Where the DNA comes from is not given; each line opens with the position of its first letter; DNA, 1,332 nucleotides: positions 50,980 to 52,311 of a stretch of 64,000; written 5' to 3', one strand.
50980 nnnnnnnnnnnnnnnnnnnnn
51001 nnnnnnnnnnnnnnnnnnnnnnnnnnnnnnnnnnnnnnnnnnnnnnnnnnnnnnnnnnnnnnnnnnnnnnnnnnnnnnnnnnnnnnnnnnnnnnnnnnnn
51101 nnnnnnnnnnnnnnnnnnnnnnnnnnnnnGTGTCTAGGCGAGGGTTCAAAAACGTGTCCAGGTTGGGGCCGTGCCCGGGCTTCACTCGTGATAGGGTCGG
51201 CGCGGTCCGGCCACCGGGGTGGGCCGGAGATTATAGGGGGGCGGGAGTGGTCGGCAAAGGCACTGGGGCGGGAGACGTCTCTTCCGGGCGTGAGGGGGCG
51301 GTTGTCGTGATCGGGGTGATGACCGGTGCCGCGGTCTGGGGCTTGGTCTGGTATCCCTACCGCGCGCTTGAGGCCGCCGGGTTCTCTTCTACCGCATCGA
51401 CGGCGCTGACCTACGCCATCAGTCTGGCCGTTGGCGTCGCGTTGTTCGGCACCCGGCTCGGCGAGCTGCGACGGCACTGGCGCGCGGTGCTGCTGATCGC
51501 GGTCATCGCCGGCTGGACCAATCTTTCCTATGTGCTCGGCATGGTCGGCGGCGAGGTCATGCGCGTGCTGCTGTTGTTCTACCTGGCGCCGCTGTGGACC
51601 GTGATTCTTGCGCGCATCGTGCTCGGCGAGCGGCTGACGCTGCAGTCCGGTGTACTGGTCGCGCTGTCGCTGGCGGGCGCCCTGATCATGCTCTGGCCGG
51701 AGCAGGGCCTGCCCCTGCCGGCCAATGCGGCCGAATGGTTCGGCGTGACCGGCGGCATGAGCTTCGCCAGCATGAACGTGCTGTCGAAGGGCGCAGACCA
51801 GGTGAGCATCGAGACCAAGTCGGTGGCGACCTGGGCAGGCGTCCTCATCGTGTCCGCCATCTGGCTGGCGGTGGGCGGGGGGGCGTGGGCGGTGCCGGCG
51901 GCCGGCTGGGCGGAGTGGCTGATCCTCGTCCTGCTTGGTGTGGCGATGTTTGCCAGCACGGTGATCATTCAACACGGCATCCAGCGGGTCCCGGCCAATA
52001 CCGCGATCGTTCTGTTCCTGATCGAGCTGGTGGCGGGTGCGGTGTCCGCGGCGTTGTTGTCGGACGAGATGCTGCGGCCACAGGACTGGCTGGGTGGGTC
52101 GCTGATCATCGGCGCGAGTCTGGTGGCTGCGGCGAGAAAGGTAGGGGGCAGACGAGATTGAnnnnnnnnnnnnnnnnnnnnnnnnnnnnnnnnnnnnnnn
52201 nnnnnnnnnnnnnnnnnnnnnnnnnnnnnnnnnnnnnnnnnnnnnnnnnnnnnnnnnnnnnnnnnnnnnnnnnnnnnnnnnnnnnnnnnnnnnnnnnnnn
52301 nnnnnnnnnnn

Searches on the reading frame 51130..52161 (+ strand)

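Call 52: search_protein_families(library=pfam, proteins=[window:51130-52161:+], max_evalue=0.001)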
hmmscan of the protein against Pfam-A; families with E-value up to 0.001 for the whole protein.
window:51130-52161:+ (343 aa): 1 family
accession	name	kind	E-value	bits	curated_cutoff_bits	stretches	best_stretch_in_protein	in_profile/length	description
PF00892.27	EamA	-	2.9e-18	66.9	28.2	2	60-188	4-134/135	EamA-like transporter family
